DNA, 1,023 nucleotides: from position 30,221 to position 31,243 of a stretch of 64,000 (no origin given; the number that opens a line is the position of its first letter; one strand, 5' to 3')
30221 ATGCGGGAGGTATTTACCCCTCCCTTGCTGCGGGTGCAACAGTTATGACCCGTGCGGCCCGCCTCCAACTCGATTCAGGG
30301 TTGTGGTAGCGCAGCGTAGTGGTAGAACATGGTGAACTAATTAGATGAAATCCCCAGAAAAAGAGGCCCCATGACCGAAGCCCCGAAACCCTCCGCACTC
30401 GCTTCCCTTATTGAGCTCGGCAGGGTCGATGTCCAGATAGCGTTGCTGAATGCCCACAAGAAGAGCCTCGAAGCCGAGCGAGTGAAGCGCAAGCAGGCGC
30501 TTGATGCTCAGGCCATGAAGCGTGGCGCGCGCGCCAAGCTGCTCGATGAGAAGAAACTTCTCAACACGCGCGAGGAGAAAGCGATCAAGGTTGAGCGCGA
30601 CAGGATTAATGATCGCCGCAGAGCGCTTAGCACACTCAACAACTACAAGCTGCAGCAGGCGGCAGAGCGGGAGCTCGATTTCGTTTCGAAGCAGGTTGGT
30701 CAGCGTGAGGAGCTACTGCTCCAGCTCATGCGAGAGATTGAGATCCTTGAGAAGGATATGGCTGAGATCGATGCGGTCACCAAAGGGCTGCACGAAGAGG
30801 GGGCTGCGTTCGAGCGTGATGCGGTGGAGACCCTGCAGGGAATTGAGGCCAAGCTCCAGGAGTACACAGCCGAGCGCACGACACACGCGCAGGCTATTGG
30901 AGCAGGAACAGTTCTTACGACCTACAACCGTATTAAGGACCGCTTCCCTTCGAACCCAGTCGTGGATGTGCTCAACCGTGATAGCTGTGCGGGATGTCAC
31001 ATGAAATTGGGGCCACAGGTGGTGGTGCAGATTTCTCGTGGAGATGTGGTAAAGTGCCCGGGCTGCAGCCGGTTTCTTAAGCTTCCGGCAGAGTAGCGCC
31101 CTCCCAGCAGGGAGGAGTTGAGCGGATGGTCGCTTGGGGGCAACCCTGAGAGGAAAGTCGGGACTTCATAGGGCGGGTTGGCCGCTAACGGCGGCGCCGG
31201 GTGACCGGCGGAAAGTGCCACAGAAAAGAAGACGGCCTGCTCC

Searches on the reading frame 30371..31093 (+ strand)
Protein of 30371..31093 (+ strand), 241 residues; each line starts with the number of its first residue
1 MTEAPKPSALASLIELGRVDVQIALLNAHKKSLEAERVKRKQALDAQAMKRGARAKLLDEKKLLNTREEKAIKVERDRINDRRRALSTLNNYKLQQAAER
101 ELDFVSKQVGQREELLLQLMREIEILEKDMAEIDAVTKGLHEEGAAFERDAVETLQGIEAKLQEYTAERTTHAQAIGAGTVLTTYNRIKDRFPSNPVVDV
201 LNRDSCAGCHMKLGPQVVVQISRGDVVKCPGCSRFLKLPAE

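Call 10: find_related_loci(query=window:30371-31093:+, collection=genome_contigs, flank=6000)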
Query window:30371-31093:+ (241 aa) in genome_contigs; peptide patterns used: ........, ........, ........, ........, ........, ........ (x = any residue, [..] = any of these).
218 stretches matched a pattern; 24 encode a relative of the query (tblastn E <= 1e-3); 24 distinct loci.
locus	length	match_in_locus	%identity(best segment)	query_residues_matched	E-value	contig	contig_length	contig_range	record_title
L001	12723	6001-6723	97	1-241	7e-157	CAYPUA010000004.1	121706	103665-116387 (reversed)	MAG TPA_asm: uncultured Bdellovibrionales bacterium isolate SRP193358_co1_85 genome assembly, contig: NODE_131_length_12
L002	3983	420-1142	82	1-241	1e-131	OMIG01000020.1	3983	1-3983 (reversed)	Proteobacteria bacterium isolate AM_0240 genome assembly, contig: DGE0008AM2008_1_170285, whole genome shotgun sequence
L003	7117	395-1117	63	1-241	7e-99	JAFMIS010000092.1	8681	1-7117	Bacterium isolate DEBay_Sum019D_L_G_100 NODE_9498_length_8681_cov_5.222583, whole genome shotgun sequence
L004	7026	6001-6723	63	1-241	3e-98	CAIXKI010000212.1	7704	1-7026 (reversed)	MAG: uncultured delta proteobacterium isolate Loclat_bin-13748 genome assembly, contig: bin-13748:212/257, whole genome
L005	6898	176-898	63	1-241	3e-98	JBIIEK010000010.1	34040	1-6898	MAG: Bdellovibrionota bacterium isolate ME2000-09-26pf_3300044610_group1_bin166 Rohwer_bin1165_scaffold_586_c1, whole ge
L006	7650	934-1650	62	2-241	5e-97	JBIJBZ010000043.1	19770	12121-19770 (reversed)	MAG: Bdellovibrionota bacterium isolate ME2006-08-10D11_3300044971_group2_bin88 Rohwer_bin1171_scaffold_1047_c2, whole g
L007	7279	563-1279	63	2-241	5e-97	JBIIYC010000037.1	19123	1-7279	MAG: Bdellovibrionota bacterium isolate ME2005-08-16_3300042507_group2_bin71 Rohwer_bin1169_scaffold_1639_c1, whole geno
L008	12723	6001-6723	62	1-241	6e-99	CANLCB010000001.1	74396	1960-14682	MAG: Deltaproteobacteria bacterium isolate ZE-Oct18-108 genome assembly, contig: ZE-Oct18-C122, whole genome shotgun seq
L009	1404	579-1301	59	1-241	3e-102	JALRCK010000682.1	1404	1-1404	MAG: Deltaproteobacteria bacterium isolate HTM.30 NODE_682_length_1404_cov_2.681236, whole genome shotgun sequence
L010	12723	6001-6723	61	1-241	7e-93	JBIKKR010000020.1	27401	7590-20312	MAG: Bdellovibrionota bacterium isolate ME2014-08-05_3300044627_group5_bin128 Rohwer_bin1184_scaffold_1052_c2, whole gen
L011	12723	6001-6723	57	1-241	6e-93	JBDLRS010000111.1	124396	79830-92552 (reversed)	MAG: Pseudomonadota bacterium isolate icacos_2019_sw_WHONDRS-S19S_0094_B_bin.45 scaffold_64452, whole genome shotgun seq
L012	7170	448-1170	57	1-241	2e-92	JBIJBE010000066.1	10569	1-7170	MAG: Bdellovibrionota bacterium isolate ME2006-08-03D11_3300047094_group2_bin168 Rohwer_bin1170_scaffold_7153_c1, whole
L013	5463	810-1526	64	2-241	8e-92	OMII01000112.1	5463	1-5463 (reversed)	Proteobacteria bacterium isolate AM_0268 genome assembly, contig: AM_0268_112, whole genome shotgun sequence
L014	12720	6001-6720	63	2-241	6e-92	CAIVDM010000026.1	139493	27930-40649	MAG: uncultured delta proteobacterium isolate ErkenSummer_bin-0574 genome assembly, contig: bin-0574:026/255, whole geno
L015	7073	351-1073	57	1-241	1e-91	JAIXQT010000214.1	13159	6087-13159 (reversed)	MAG: Proteobacteria bacterium isolate C4_MAG_00039 pond_C4_MAG_00039_000000000260, whole genome shotgun sequence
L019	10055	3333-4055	78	1-241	3e-129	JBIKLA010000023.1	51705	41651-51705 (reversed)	MAG: Bdellovibrionota bacterium isolate ME2014-08-19_3300042467_group5_bin109 Rohwer_bin1186_scaffold_215_c1, whole geno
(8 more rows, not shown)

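Call 45: find_encoding_contigs(protein=window:30371-31093:+, flank=3000, max_places=10)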
Protein window:30371-31093:+ (241 aa): 8 contigs read that carry it; 8 places shown.
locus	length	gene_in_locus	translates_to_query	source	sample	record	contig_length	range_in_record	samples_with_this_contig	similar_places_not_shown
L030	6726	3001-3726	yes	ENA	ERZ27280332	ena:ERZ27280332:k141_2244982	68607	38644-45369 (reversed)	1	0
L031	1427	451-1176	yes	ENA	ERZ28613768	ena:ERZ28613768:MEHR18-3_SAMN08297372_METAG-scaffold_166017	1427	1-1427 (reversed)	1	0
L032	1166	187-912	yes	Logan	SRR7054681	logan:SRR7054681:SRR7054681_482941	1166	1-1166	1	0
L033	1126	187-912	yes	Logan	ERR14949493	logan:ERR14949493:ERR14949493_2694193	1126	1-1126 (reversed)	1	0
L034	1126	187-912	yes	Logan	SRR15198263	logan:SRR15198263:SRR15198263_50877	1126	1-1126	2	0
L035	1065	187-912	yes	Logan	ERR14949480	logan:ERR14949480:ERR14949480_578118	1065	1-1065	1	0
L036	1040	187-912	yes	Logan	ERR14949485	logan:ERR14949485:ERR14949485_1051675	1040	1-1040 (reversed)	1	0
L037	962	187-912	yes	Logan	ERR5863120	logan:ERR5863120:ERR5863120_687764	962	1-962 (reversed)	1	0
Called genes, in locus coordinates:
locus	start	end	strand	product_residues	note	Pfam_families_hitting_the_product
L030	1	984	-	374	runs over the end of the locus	PF01926:MMR_HSR1, PF02421:FeoB_N, PF06071:YchF-GTPase_C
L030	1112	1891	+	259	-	PF00089:Trypsin, PF13365:Trypsin_2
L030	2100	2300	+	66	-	-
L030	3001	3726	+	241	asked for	PF02591:Zn_ribbon_9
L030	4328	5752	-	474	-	PF19276:HD_assoc_2 (weak)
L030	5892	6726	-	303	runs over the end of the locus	-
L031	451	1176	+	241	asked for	PF02591:Zn_ribbon_9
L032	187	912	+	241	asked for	PF02591:Zn_ribbon_9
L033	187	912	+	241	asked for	PF02591:Zn_ribbon_9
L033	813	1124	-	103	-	?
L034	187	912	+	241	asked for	PF02591:Zn_ribbon_9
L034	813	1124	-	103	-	?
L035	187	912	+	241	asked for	PF02591:Zn_ribbon_9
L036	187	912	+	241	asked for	PF02591:Zn_ribbon_9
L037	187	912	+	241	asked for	PF02591:Zn_ribbon_9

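Call 58: find_homologous_proteins(query=window:30371-31093:+, max_evalue=1e-40)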
Query window:30371-31093:+ (241 aa): 127 proteins with E <= 1e-40 among 1339 candidates; the best 120 are listed.
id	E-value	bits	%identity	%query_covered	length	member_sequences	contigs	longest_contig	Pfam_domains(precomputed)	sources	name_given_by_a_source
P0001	1.5e-145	500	98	100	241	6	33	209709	PF02591.21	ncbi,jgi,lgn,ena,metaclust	jgi:predicted nucleic acid-binding Zn-ribbon protein|metaclust:\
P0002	7.3e-144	495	97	100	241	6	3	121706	PF02591.21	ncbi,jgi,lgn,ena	-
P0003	1.5e-130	451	86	100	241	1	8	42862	PF02591.21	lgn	-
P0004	6.3e-127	440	85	100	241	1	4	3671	PF02591.21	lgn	-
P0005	2.4e-118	412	79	100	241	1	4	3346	PF02591.21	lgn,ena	-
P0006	3.1e-118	411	78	100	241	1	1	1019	PF02591.21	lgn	-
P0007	1.4e-117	409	78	100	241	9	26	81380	PF02591.21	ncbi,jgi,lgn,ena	jgi:predicted nucleic acid-binding Zn-ribbon protein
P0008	4.8e-117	407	79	100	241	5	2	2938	PF02591.21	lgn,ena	-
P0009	5.3e-117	407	78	100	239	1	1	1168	PF02591.21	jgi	jgi:uncharacterized protein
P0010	1.8e-115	402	78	100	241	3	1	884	PF02591.21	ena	-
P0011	5.9e-93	329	63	100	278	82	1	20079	PF02591.21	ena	-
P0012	6.9e-92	325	63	100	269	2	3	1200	PF02591.21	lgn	-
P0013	1.3e-90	321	64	100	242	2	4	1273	PF02591.21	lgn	-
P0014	2.5e-90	320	64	100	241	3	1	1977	PF02591.21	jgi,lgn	jgi:predicted nucleic acid-binding Zn-ribbon protein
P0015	4.8e-90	319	65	100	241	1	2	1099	PF24481.3,PF02591.21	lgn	-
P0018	9.4e-89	315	62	100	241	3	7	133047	PF24481.3,PF02591.21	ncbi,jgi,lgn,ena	jgi:predicted nucleic acid-binding Zn-ribbon protein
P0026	2.0e-87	311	62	100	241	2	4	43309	PF02591.21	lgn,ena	-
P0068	4.7e-82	293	57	100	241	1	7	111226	PF24481.3,PF02591.21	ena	-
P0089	3.5e-80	287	57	100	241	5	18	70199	PF02591.21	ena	-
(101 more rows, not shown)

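Call 59: find_encoding_contigs(protein=P0001, flank=2000, max_places=10)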
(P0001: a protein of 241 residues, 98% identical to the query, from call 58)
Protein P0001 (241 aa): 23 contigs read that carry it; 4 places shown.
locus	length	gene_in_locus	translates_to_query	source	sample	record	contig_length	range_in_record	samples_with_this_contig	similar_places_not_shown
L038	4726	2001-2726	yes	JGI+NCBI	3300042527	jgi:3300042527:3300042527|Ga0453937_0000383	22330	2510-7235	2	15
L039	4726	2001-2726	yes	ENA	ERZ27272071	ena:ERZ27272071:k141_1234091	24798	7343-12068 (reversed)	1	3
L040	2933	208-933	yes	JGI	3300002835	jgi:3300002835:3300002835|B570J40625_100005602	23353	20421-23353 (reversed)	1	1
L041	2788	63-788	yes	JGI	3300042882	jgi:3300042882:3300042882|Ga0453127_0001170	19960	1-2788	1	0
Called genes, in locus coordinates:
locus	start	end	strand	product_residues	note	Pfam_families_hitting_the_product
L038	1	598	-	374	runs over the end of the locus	PF01926:MMR_HSR1, PF02421:FeoB_N, PF06071:YchF-GTPase_C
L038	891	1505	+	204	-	PF00089:Trypsin, PF13365:Trypsin_2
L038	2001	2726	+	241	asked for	PF02591:Zn_ribbon_9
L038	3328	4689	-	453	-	PF19276:HD_assoc_2 (weak)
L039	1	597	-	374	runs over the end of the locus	PF01926:MMR_HSR1, PF02421:FeoB_N, PF06071:YchF-GTPase_C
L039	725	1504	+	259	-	PF00089:Trypsin, PF13365:Trypsin_2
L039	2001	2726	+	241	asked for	PF02591:Zn_ribbon_9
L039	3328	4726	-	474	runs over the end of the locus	PF19276:HD_assoc_2 (weak)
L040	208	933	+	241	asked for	PF02591:Zn_ribbon_9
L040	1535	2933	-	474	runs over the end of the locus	PF19276:HD_assoc_2 (weak)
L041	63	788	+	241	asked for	PF02591:Zn_ribbon_9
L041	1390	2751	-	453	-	PF19276:HD_assoc_2 (weak)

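Call 60: find_encoding_contigs(protein=P0003, flank=2000, max_places=8)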
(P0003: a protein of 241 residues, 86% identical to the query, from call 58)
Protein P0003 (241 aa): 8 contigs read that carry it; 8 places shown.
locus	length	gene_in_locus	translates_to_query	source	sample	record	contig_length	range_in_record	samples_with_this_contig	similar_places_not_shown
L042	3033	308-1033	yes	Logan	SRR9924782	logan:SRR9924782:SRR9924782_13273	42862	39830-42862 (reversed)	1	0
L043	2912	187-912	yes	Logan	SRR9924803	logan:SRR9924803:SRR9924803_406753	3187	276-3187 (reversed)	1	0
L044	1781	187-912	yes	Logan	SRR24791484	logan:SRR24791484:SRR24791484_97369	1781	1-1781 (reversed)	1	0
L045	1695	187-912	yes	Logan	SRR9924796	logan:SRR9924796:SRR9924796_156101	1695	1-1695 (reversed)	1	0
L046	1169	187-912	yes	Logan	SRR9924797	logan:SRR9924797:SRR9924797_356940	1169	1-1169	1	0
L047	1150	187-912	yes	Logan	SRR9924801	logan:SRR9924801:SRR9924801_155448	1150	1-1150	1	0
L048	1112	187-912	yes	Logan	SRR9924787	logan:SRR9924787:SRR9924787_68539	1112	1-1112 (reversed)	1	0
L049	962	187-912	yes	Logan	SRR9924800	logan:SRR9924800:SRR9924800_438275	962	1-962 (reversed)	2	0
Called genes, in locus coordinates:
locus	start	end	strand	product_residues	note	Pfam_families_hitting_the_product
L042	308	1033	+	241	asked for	PF02591:Zn_ribbon_9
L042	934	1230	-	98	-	-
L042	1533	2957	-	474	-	PF19276:HD_assoc_2 (weak)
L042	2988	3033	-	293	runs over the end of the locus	-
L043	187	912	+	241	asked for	PF02591:Zn_ribbon_9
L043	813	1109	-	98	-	-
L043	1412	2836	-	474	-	PF19276:HD_assoc_2 (weak)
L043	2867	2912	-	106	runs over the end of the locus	?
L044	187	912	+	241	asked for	PF02591:Zn_ribbon_9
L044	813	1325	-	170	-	-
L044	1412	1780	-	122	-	?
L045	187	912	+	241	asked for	PF02591:Zn_ribbon_9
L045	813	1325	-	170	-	-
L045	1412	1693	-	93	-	?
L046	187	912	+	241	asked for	PF02591:Zn_ribbon_9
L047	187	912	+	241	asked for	PF02591:Zn_ribbon_9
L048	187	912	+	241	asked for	PF02591:Zn_ribbon_9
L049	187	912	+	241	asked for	PF02591:Zn_ribbon_9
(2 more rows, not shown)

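Call 68: search_protein_families(library=pfam, proteins=[L011:4449-5573:-])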
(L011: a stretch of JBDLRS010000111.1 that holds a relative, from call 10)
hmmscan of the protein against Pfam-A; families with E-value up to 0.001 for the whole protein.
L011:4449-5573:- (375 aa): 2 families
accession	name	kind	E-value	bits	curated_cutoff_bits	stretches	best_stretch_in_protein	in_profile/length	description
PF00589.27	Phage_integrase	-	4.5e-29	101.9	27.1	1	187-355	2-170/172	Phage integrase family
PF13102.12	Phage_int_SAM_5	-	0.00021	22.1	22.3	1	138-172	59-93/98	Phage integrase SAM-like domain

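Call 73: find_encoding_contigs(protein=P0007, flank=2500, max_places=10)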
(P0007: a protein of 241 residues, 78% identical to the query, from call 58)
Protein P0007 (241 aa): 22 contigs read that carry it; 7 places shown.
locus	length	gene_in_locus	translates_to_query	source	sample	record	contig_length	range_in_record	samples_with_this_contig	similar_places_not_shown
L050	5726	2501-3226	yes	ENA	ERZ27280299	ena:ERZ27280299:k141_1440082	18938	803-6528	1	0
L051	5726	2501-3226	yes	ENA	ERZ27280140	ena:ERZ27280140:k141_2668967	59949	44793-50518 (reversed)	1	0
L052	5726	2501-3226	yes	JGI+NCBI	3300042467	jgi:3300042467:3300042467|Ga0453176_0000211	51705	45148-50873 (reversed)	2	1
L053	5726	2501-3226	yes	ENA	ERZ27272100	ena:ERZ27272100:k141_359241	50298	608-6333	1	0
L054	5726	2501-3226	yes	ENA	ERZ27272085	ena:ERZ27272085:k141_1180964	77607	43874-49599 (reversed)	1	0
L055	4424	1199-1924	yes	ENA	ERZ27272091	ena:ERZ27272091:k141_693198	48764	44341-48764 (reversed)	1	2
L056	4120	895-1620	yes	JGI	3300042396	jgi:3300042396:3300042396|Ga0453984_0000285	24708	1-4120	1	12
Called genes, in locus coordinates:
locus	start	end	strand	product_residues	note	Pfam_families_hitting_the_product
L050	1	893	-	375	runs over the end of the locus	PF01926:MMR_HSR1, PF02421:FeoB_N, PF06071:YchF-GTPase_C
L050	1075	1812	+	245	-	PF00089:Trypsin, PF13365:Trypsin_2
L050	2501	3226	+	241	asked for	PF02591:Zn_ribbon_9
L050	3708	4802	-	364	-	PF01264:Chorismate_synt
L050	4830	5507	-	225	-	PF01487:DHquinase_I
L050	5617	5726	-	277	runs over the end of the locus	PF08501:Shikimate_dh_N, PF03807:F420_oxidored (faint), PF01488:Shikimate_DH, PF18317:SDH_C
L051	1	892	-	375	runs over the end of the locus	PF01926:MMR_HSR1, PF02421:FeoB_N, PF06071:YchF-GTPase_C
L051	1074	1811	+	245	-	PF00089:Trypsin, PF13365:Trypsin_2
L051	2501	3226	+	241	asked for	PF02591:Zn_ribbon_9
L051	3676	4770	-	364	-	PF01264:Chorismate_synt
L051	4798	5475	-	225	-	PF01487:DHquinase_I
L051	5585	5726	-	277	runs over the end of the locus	PF08501:Shikimate_dh_N, PF03807:F420_oxidored (faint), PF01488:Shikimate_DH, PF18317:SDH_C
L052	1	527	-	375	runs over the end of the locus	PF01926:MMR_HSR1, PF02421:FeoB_N, PF06071:YchF-GTPase_C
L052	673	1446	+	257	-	PF00089:Trypsin, PF13365:Trypsin_2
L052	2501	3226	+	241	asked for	PF02591:Zn_ribbon_9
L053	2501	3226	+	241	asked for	PF02591:Zn_ribbon_9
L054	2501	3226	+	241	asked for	PF02591:Zn_ribbon_9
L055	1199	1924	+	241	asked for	PF02591:Zn_ribbon_9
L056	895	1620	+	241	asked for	PF02591:Zn_ribbon_9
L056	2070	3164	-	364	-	PF01264:Chorismate_synt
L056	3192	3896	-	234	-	PF01487:DHquinase_I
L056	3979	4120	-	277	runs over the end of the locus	PF08501:Shikimate_dh_N, PF03807:F420_oxidored (faint), PF01262:AlaDh_PNT_C (weak), PF01488:Shikimate_DH, PF18317:SDH_C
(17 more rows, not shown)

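Call 74: find_encoding_contigs(protein=P0089, flank=2500, max_places=10)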
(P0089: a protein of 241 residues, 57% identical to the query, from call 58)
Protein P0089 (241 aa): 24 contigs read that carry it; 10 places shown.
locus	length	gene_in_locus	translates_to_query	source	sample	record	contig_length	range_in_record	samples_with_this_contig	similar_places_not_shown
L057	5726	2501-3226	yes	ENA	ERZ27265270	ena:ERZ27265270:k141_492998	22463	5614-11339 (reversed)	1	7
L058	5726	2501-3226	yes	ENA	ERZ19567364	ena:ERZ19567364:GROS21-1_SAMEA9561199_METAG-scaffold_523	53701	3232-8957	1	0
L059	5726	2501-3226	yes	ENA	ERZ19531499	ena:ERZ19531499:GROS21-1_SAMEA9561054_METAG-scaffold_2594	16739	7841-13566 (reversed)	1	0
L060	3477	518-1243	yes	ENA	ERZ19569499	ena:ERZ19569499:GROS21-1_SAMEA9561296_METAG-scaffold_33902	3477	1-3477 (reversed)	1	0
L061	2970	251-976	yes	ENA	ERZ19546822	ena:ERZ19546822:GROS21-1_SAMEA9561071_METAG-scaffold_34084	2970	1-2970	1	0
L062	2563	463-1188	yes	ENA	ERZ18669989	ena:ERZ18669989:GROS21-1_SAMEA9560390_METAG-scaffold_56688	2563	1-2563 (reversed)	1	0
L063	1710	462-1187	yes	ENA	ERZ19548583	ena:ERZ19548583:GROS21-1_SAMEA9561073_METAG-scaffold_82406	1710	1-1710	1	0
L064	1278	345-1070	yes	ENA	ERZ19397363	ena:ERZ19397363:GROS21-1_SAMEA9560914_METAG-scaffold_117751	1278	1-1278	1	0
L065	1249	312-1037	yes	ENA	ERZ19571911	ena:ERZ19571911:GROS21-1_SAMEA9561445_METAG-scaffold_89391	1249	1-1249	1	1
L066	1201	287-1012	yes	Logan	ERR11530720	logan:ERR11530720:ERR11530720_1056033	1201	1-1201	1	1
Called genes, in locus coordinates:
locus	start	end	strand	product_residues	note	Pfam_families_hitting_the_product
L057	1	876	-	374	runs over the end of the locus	PF01926:MMR_HSR1, PF02421:FeoB_N, PF06071:YchF-GTPase_C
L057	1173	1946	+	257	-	PF00089:Trypsin, PF13365:Trypsin_2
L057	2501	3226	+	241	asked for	PF02591:Zn_ribbon_9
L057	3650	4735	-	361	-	PF01264:Chorismate_synt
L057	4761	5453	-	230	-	PF01487:DHquinase_I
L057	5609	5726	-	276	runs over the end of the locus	PF08501:Shikimate_dh_N, PF01488:Shikimate_DH, PF18317:SDH_C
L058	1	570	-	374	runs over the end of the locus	PF01926:MMR_HSR1, PF02421:FeoB_N, PF06071:YchF-GTPase_C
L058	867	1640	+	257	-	PF00089:Trypsin, PF13365:Trypsin_2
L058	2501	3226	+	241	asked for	PF02591:Zn_ribbon_9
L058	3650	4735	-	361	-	PF01264:Chorismate_synt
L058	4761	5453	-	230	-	PF01487:DHquinase_I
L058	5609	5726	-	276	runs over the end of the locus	PF08501:Shikimate_dh_N, PF01488:Shikimate_DH, PF18317:SDH_C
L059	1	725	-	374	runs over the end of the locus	PF01926:MMR_HSR1, PF02421:FeoB_N, PF06071:YchF-GTPase_C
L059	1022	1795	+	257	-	PF00089:Trypsin, PF13365:Trypsin_2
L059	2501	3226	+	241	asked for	PF02591:Zn_ribbon_9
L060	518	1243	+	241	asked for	PF02591:Zn_ribbon_9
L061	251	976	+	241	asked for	PF02591:Zn_ribbon_9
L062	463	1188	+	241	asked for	PF02591:Zn_ribbon_9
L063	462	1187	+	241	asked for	PF02591:Zn_ribbon_9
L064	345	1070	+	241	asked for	PF02591:Zn_ribbon_9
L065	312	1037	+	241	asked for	PF02591:Zn_ribbon_9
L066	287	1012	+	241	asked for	PF02591:Zn_ribbon_9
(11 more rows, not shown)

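Call 82: find_encoding_contigs(protein=P0068, flank=3000, max_places=8)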
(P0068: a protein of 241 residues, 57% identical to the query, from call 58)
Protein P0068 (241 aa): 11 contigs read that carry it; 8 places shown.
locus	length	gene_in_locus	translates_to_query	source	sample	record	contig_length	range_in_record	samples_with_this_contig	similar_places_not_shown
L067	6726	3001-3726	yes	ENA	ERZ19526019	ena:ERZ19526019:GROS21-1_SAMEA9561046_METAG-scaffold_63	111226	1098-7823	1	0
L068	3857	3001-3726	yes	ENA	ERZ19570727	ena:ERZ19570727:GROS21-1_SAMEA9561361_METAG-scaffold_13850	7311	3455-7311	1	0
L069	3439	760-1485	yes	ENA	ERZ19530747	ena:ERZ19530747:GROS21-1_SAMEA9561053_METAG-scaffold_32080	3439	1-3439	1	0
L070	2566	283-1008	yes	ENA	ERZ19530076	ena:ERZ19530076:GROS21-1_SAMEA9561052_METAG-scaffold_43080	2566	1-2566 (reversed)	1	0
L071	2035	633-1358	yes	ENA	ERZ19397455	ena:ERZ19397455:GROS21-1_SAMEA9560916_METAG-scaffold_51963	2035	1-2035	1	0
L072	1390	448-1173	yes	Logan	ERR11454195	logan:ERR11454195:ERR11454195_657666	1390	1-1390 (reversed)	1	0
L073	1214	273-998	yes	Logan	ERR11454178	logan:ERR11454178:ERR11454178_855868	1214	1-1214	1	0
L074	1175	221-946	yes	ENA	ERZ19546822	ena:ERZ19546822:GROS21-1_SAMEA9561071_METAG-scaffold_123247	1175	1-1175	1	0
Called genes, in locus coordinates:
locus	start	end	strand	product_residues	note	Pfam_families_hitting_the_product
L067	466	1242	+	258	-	PF00089:Trypsin, PF13365:Trypsin_2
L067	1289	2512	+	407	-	PF09594:GT87 (weak)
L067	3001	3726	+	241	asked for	PF24481:CT398_CC (weak), PF02591:Zn_ribbon_9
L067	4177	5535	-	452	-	PF07690:MFS_1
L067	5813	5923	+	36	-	-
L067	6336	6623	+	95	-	-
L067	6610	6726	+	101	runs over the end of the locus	PF21716:dnstrm_HI1420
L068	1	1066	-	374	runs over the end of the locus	PF01926:MMR_HSR1, PF02421:FeoB_N, PF06071:YchF-GTPase_C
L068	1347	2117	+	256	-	PF00089:Trypsin, PF13365:Trypsin_2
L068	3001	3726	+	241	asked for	PF24481:CT398_CC (weak), PF02591:Zn_ribbon_9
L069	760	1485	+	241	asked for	PF24481:CT398_CC (weak), PF02591:Zn_ribbon_9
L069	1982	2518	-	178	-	-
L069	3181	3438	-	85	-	?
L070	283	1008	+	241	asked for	PF24481:CT398_CC (weak), PF02591:Zn_ribbon_9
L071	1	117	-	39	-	?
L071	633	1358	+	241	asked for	PF24481:CT398_CC (weak), PF02591:Zn_ribbon_9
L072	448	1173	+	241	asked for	PF24481:CT398_CC (weak), PF02591:Zn_ribbon_9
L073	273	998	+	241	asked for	PF24481:CT398_CC (weak), PF02591:Zn_ribbon_9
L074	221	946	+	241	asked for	PF24481:CT398_CC (weak), PF02591:Zn_ribbon_9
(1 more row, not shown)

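Call 83: find_encoding_contigs(protein=P0026, flank=3000, max_places=8)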
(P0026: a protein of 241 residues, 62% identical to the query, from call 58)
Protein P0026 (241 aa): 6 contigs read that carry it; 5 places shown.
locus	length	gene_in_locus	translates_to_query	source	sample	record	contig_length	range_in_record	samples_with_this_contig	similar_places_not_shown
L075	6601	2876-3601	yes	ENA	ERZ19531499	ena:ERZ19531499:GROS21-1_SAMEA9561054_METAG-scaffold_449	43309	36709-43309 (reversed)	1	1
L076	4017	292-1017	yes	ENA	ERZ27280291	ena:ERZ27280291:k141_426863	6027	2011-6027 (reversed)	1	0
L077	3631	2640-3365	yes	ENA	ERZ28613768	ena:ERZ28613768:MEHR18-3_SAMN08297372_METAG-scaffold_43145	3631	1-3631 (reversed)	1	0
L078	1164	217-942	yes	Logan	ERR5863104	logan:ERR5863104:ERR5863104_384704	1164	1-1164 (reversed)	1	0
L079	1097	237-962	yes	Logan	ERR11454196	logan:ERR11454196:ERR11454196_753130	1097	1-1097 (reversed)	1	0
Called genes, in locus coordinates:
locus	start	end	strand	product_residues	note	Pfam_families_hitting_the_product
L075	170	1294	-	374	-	PF01926:MMR_HSR1, PF02421:FeoB_N, PF06071:YchF-GTPase_C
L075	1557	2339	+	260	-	PF00089:Trypsin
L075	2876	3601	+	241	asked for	PF02591:Zn_ribbon_9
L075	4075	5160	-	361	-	PF01264:Chorismate_synt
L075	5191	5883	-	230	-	PF01487:DHquinase_I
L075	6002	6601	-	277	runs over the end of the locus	PF08501:Shikimate_dh_N, PF01488:Shikimate_DH, PF18317:SDH_C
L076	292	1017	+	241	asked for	PF02591:Zn_ribbon_9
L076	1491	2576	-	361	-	PF01264:Chorismate_synt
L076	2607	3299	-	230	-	PF01487:DHquinase_I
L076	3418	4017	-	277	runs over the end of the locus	PF08501:Shikimate_dh_N, PF01488:Shikimate_DH, PF18317:SDH_C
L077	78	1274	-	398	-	PF01926:MMR_HSR1, PF02421:FeoB_N, PF06071:YchF-GTPase_C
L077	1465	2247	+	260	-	PF00089:Trypsin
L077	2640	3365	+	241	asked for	PF02591:Zn_ribbon_9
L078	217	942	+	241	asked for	PF02591:Zn_ribbon_9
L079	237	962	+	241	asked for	PF02591:Zn_ribbon_9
